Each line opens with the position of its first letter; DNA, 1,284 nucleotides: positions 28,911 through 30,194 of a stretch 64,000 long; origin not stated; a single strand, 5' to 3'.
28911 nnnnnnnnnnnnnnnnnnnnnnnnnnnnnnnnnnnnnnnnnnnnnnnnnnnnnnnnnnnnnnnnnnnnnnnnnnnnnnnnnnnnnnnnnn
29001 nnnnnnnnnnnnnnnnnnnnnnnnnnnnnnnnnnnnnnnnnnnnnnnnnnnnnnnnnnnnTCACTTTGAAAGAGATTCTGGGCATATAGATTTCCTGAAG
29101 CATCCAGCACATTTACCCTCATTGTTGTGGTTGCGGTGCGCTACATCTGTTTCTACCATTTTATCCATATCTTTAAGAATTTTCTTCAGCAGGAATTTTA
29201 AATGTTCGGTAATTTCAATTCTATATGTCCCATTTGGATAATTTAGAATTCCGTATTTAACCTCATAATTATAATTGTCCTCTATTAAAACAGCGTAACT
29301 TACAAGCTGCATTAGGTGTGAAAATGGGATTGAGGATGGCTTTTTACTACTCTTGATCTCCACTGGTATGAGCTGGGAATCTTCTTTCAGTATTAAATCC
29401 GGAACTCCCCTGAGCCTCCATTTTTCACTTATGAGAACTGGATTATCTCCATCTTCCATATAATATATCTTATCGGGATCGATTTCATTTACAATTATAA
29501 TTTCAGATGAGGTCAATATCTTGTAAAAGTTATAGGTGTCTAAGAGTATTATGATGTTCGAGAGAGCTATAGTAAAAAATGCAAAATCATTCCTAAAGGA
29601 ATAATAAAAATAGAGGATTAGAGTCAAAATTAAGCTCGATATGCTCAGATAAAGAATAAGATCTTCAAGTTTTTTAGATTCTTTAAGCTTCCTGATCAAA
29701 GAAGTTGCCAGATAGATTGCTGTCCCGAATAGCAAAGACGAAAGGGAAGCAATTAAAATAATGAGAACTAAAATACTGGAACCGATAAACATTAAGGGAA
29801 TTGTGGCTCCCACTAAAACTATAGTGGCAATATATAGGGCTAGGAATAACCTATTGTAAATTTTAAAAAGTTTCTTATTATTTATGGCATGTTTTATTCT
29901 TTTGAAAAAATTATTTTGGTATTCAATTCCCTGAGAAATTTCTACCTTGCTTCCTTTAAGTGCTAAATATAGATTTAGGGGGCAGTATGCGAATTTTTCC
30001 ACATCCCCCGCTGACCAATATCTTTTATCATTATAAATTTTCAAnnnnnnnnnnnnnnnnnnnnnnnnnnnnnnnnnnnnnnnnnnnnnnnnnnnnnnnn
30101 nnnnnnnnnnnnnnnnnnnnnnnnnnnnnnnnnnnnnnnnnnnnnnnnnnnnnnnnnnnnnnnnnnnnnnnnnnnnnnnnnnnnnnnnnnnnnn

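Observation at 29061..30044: Cas4/DUF83-type Fe-S nuclease split by a four-helix transmembrane insertion, with no CRISPR-cas context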

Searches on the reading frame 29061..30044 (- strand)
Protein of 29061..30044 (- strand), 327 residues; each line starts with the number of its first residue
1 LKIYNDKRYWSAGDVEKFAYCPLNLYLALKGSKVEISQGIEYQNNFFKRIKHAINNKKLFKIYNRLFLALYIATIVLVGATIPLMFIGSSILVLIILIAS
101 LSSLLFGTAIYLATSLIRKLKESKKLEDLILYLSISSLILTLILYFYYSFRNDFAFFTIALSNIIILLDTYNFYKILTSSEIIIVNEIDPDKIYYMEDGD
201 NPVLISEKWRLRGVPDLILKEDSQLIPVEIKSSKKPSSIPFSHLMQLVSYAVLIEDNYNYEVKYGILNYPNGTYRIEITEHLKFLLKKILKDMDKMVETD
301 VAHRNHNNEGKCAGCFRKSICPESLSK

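Call 3: search_protein_families(library=pfam, proteins=[window:29061-30044:-], max_evalue=10)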
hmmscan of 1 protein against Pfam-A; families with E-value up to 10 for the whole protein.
window:29061-30044:- (327 aa): 6 families
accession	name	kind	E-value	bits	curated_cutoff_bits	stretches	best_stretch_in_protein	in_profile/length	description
PF01930.23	Cas_Cas4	-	1.4e-11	45.2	22.7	1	212-321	53-158/160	Domain of unknown function DUF83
PF12705.13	PDDEXK_1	-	2.5e-07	31.3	22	1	207-322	121-247/247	PD-(D/E)XK nuclease superfamily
PF17555.7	TssN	-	0.012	15.5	30.3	1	56-230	22-195/274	Type VI secretion system, TssN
PF16256.10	DUF4911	-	0.032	14.7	29.3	1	267-297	27-57/57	Domain of unknown function (DUF4911)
PF13664.11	DUF4149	-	0.54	11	24.6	1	77-149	33-90/102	Domain of unknown function (DUF4149)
PF10272.14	Tmpp129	-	2.1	8.1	27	0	94-162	63-110/349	Putative transmembrane protein precursor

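Call 4: search_protein_families(library=ncbifam, proteins=[window:29061-30044:-], max_evalue=10)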
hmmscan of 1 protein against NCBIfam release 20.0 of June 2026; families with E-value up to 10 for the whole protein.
window:29061-30044:- (327 aa): 4 families
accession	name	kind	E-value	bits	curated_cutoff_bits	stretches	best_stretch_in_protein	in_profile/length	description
TIGR00372.1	cas4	equivalog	2.5e-23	82.8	65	1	203-322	59-179/180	CRISPR-associated protein Cas4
NF049935.1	cas4g_cas1g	exception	6.9e-10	38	560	1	204-321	68-189/546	CRISPR-associated endonuclease Cas4g/Cas1g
NF033634.1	SLATT_1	domain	1.7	8.6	41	1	51-103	15-70/132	SLATT domain-containing protein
NF043039.1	HgcAB_like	equivalog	2.4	7.7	285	1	55-165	145-260/350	HgcAB-like fusion protein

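Call 5: search_solved_structures(query=window:29061-30044:-, max_evalue=10, show_alignments=3)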
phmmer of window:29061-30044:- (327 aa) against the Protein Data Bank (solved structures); distinct sequences matched with E-value up to 10: 2.
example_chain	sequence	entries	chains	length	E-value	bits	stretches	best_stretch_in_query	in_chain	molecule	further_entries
4ic1_A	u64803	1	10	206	0.39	13.3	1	208-324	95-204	Uncharacterized protein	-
4r5q_A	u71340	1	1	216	0.65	12.5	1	210-272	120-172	CRISPR-associated exonuclease, Cas4 family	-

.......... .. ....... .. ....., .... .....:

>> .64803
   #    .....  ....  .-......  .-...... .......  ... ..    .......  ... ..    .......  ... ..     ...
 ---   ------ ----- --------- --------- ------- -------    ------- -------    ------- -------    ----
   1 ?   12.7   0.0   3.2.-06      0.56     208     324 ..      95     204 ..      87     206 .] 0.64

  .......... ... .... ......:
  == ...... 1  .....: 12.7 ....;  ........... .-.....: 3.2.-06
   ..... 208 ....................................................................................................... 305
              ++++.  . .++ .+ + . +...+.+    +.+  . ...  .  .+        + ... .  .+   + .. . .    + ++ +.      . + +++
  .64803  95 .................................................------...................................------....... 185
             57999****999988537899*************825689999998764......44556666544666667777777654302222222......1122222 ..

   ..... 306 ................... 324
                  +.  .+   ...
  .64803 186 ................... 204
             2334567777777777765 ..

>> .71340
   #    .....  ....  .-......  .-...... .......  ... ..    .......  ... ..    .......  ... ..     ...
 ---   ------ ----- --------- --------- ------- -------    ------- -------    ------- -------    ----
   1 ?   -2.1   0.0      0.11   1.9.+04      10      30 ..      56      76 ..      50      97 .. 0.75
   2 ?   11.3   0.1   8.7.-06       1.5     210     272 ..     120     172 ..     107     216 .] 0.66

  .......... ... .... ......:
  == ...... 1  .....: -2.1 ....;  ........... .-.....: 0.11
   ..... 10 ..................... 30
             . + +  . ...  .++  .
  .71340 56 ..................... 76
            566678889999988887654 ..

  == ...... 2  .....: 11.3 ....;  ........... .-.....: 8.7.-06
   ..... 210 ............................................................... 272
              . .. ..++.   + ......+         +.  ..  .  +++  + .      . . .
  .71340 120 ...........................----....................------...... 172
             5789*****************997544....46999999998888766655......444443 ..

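Call 6: find_homologous_proteins(query=window:29061-30044:-, max_evalue=0.001)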
Query window:29061-30044:- (327 aa): 7 proteins with E <= 0.001 among 4709 candidates.
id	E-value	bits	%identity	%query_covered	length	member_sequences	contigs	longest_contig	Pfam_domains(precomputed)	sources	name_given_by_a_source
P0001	9.9e-202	687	97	100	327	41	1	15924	PF01930.24,PF12705.14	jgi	-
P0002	4.1e-174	596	81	100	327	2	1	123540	PF01930.24,PF12705.14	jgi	-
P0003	1.4e-118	414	56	100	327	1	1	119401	PF01930.24,PF12705.14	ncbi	-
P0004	9.4e-39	152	32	97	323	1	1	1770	PF01930.24,PF12705.14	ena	-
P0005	4.0e-35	140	31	97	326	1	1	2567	PF01930.24,PF12705.14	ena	-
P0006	1.1e-33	135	30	97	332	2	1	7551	PF01930.24,PF12705.14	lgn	-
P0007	1.4e-28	118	27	96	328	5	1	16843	PF01930.24,PF12705.14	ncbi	-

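Call 10: list_cluster_members(proteins=[P0001, P0002, P0003, P0007, P0006, P0004])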
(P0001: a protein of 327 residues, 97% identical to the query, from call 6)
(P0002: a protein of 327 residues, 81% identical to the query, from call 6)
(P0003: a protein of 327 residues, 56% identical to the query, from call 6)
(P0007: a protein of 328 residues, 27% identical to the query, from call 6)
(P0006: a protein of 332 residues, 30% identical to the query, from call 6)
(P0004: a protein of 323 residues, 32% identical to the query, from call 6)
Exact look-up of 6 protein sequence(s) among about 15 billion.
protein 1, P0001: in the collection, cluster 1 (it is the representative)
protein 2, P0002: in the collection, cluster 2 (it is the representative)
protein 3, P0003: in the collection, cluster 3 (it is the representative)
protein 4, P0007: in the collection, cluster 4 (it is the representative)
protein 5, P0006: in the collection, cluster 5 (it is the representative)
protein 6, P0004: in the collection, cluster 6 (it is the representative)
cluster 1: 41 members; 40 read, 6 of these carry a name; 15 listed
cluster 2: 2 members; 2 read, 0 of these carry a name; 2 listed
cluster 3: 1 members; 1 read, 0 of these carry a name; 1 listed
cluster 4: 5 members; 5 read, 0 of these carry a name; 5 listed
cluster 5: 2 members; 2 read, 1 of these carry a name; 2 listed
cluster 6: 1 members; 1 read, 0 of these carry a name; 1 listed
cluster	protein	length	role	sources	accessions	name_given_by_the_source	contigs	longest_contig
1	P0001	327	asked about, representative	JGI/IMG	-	-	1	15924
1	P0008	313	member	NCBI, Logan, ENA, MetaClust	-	\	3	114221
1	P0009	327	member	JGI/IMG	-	CRISPR-associated protein Cas4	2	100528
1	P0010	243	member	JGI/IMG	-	CRISPR-associated protein Cas4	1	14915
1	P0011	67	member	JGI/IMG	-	hypothetical protein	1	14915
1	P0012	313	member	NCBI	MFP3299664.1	MAG: CRISPR-associated protein Cas4 [Thermoplasmatales archaeon]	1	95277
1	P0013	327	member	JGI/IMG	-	CRISPR-associated protein Cas4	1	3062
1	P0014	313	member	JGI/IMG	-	-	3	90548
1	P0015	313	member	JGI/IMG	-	-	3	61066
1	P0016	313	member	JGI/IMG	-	-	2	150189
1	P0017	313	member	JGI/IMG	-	-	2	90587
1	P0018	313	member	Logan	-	-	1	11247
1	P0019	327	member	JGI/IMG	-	-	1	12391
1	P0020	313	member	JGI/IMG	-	-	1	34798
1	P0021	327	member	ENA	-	-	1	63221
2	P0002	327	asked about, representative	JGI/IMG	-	-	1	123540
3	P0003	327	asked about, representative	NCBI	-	-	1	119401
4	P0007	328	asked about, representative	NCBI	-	-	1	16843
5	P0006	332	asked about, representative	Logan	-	-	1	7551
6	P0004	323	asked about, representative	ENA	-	-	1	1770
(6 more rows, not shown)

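Call 12: find_encoding_contigs(protein=P0003, flank=10000, max_places=3)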
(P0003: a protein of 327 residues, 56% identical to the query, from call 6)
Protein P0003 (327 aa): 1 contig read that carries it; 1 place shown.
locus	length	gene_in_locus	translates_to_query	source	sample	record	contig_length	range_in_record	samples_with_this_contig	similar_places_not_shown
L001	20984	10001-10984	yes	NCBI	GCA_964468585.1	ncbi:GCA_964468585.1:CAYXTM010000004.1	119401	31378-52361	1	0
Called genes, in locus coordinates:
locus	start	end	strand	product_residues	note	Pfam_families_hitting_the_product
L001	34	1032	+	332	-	PF00586:AIRS, PF02769:AIRS_C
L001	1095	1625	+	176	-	PF00578:AhpC-TSA, PF08534:Redoxin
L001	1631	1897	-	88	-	PF00708:Acylphosphatase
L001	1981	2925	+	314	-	PF01497:Peripla_BP_2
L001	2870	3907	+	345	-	PF01032:FecCD, PF00950:ABC-3 (weak)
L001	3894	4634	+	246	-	PF13476:AAA_23 (faint), PF13555:AAA_29 (faint), PF00005:ABC_tran, PF02463:SMC_N (faint), PF13304:AAA_21 (faint)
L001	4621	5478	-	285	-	PF00288:GHMP_kinases_N (weak)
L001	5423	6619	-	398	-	PF02441:Flavoprotein, PF04127:DFP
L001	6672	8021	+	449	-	PF00133:tRNA-synt_1 (faint), PF01406:tRNA-synt_1e, PF09334:tRNA-synt_1g, PF23493:CysS_C (weak)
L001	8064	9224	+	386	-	PF02749:QRPTase_N, PF01729:QRPTase_C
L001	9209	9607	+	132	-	-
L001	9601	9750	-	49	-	PF01020:Ribosomal_L40e (weak)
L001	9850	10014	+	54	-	-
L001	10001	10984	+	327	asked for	PF12705:PDDEXK_1 (weak), PF01930:Cas_Cas4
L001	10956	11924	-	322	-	PF01408:GFO_IDH_MocA, PF02894:GFO_IDH_MocA_C, PF22725:GFO_IDH_MocA_C3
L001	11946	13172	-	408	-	PF00999:Na_H_Exchanger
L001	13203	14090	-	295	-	PF08068:DKCLD, PF01509:TruB_N, PF21238:Pus10_C (weak), PF16198:TruB_C_2, PF01472:PUA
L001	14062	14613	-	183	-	PF13189:Cytidylate_kin2, PF13207:AAA_17, PF13238:AAA_18, PF02224:Cytidylate_kin (weak)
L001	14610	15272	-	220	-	PF01956:EMC3_TMCO1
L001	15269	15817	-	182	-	PF13207:AAA_17, PF13238:AAA_18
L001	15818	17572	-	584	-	PF10559:Plug_translocon, PF00344:SecY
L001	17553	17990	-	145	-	PF00828:Ribosomal_L27A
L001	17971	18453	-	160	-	PF00327:Ribosomal_L30 (weak)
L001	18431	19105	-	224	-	PF00333:Ribosomal_S5, PF03719:Ribosomal_S5_C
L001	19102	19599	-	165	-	PF17144:Ribosomal_L5e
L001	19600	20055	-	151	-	PF01280:Ribosomal_L19e, PF25476:Ribosomal_L19e_C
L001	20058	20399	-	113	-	PF01655:Ribosomal_L32e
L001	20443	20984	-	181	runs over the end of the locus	PF00347:Ribosomal_L6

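Call 13: find_encoding_contigs(protein=P0007, flank=10000, max_places=3)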
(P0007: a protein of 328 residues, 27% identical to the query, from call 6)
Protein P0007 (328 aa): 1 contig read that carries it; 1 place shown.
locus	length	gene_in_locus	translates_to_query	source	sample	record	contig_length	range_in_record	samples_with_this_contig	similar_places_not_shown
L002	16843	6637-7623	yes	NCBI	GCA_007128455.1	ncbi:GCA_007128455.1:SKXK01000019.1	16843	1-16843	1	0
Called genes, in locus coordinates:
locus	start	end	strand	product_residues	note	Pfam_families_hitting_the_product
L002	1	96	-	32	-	?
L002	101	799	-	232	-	PF00181:Ribosomal_L2_N (weak), PF03947:Ribosomal_L2_C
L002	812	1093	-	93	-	PF00276:Ribosomal_L23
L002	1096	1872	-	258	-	PF00573:Ribosomal_L4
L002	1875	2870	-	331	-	PF00297:Ribosomal_L3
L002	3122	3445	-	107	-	PF18446:DUF5611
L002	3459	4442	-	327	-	-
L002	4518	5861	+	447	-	PF00890:FAD_binding_2 (faint), PF01262:AlaDh_PNT_C (faint), PF01266:DAO (faint), PF03486:HI0933_like (faint), PF07992:Pyr_redox_2, PF13738:Pyr_redox_3 (weak), PF00070:Pyr_redox, PF02852:Pyr_redox_dim, +2 more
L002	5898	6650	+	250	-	PF14811:TPD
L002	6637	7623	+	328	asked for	PF12705:PDDEXK_1 (weak), PF01930:Cas_Cas4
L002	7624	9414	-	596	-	PF13522:GATase_6, PF13537:GATase_7, PF01380:SIS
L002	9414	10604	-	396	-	PF00483:NTP_transferase, PF12804:NTP_transf_3, PF24894:Hexapep_GlmU (faint), PF00132:Hexapep, PF25084:LbH_EIF2B, PF25087:GMPPB_C, PF00132:Hexapep (weak)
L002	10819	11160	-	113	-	PF02036:SCP2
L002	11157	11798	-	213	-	PF01351:RNase_HII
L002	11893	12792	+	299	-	PF02649:GCHY-1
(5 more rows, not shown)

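Call 14: find_encoding_contigs(protein=P0006, flank=10000, max_places=3)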
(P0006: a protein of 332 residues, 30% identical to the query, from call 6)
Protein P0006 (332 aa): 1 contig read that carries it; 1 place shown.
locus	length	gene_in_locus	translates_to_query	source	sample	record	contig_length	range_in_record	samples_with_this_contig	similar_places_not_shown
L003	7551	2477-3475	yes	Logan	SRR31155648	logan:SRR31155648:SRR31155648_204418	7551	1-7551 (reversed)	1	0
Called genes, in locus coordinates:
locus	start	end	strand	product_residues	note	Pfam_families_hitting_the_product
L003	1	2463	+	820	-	?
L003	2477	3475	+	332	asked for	PF12705:PDDEXK_1 (weak), PF01930:Cas_Cas4 (weak)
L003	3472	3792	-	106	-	-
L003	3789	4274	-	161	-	-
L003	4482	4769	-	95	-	PF17723:RHH_8 (faint), PF01402:RHH_1 (weak)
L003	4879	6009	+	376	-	PF00266:Aminotran_5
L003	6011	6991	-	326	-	PF00814:TsaD, PF22521:HypF_C_2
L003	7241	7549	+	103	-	?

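Call 26: search_protein_representatives(alignment_id=A1)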
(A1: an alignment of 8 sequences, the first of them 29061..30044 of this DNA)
Query: 8 sequences, 326 profile positions. Proteins with E-value up to 0.001 (for the whole library): 2346; up to 1e-10: 979; up to 1e-30: 131. The best 150 are listed.
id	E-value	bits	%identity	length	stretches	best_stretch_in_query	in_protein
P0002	9.9e-150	514.9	-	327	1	1-326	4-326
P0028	8.9e-118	409.9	-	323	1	4-326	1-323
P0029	1.6e-116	405.8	-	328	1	1-325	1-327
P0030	1.9e-101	356.2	-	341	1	5-325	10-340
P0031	1.1e-100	353.8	-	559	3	124-325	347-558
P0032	2.6e-100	352.5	-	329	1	4-326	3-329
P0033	4.9e-94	331.9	-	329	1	1-326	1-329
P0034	1.7e-93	330.1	-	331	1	5-326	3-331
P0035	6.3e-92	325.0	-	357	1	4-326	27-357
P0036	1.7e-91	323.5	-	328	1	5-325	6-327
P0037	3.4e-91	322.5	-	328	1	7-326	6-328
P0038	1.3e-90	320.6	-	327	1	4-326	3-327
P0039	5.5e-90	318.6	-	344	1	2-325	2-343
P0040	1.6e-89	317.0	-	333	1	2-326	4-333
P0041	1.3e-85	304.2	-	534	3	121-325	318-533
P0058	4.8e-74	266.2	-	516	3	121-326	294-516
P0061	1.1e-73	265.0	-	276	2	124-326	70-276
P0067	1.5e-69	251.4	-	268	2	161-325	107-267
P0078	2.8e-63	230.8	-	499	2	51-326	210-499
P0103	2.1e-40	155.6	-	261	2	190-325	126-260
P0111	6.2e-37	144.2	-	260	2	130-326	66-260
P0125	7.0e-34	134.2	-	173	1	170-325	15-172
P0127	2.8e-33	132.2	-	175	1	161-325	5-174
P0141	7.4e-32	127.5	-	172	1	184-326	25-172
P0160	1.4e-30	123.3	-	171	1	187-326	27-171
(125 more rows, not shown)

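Call 31: find_related_loci(query=A2, collection=genome_contigs, flank=10000)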
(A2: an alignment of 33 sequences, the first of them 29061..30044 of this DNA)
Query A2 (327 aa) in genome_contigs; peptide patterns used: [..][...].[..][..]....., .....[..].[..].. (x = any residue, [..] = any of these).
586 stretches matched a pattern; 476 encode a relative of the query (tblastn E <= 1e-3); the best 80 are kept; 80 distinct loci.
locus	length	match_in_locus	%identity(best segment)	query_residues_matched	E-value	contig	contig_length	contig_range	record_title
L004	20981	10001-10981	81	1-327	4e-163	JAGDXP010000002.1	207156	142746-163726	MAG: Thermoplasmata archaeon isolate KMA_Bin16 NODE_3_length_207156_cov_29.902960, whole genome shotgun sequence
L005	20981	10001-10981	56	1-327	2e-120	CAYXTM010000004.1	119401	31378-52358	MAG TPA_asm: uncultured Thermoplasmatales archaeon isolate SRP041649_co1_38 genome assembly, contig: NODE_12_length_1194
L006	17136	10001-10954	37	7-326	6e-63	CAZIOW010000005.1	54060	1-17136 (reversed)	MAG TPA_asm: uncultured Thermoplasmatales archaeon isolate SRP041649_co1_42 genome assembly, contig: NODE_72_length_5406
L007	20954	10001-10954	38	7-326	4e-61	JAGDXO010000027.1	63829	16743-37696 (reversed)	MAG: Thermoplasmata archaeon isolate KMA_Bin17 NODE_104_length_63829_cov_58.662119, whole genome shotgun sequence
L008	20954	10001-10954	36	7-326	2e-60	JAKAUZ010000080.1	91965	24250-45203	MAG: Thermoplasmata archaeon isolate YP3.bin60 NODE_290_length_91965_cov_4.7295, whole genome shotgun sequence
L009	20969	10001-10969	36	1-325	2e-57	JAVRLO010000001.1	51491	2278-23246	MAG: Thermoplasmatales archaeon I-plasma isolate TVZ.SD19.236 Thermoplasmatota_19_MX11.15_22_51492_43.804226, whole geno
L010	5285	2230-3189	32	11-326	3e-46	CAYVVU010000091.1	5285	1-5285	MAG TPA_asm: uncultured Thermoplasmata archaeon isolate SRP141552_co1_223 genome assembly, contig: NODE_8283_length_5285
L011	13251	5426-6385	35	8-325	4e-44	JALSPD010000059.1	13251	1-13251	MAG: DHVE2 group archaeon isolate 356-284_metabat2_scaf2bin.027 356-284_scaffold_2422_c1, whole genome shotgun sequence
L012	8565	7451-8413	30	11-326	9e-44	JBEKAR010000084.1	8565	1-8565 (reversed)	MAG: Methanomassiliicoccales archaeon isolate SPRUCE 117 SPRUCE_117_84, whole genome shotgun sequence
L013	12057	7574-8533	33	9-326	9e-44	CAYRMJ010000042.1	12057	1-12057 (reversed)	MAG TPA_asm: uncultured Thermoplasmata archaeon isolate SRP163575_co3_21 genome assembly, contig: NODE_5801_length_12057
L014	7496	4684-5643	33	11-326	2e-43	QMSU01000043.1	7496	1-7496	MAG: Thermoplasmata archaeon isolate B78_G9 B78_Guay9_scaffold_15149, whole genome shotgun sequence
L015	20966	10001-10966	31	11-326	1e-42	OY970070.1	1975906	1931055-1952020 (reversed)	MAG: uncultured Thermoplasmata archaeon isolate MFD04408.bin.c.5 genome assembly, chromosome: 1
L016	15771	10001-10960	31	11-326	2e-42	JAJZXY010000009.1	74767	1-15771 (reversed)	MAG: Thermoplasmata archaeon isolate TL1-5.bin102 NODE_273_length_74767_cov_9.261870, whole genome shotgun sequence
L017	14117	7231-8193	32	12-326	1e-42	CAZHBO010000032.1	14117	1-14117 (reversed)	MAG TPA_asm: uncultured Thermoplasmatales archaeon isolate binchicken_co256_245 genome assembly, contig: NODE_10343_leng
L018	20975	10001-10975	33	11-326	2e-42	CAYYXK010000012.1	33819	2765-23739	MAG TPA_asm: uncultured Thermoplasmata archaeon isolate SRP141559_co1_62 genome assembly, contig: NODE_469_length_33819_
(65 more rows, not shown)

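Call 38: predict_structure(alignment_id=A2)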
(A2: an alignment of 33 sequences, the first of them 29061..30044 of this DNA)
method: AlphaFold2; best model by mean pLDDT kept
length: 327 residues; sequences in the alignment: 33
mean_pLDDT: 83.4   pTM: 0.71
mean pLDDT of the five models: 83.4, 83.0, 81.2, 79.9, 77.2
residues with pLDDT >= 90: 116; 70-90: 173; 50-70: 38; < 50: 0
segments of 3 or more residues with pLDDT < 50: none
pLDDT, mean of each block of 10 residues (from residue 1): 73 95 91 80 89 85 81 74 65 75 79 76 77 77 67 68 75 72 73 84 91 95 93 92 97 96 95 96 98 93 83 84 81
secondary structure, 60 per line:
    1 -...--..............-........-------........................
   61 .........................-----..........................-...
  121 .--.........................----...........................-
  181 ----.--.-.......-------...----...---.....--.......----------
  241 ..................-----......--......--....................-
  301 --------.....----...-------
elements in order: E2-4 E7-11 H12-20 H22-29 H37-85 H91-116 H118-121 H124-148 H153-179 E193-196 E204-206 E211-213 E217-221 E224-230 H241-258 E264-269 E272-277 H280-299 H309-313
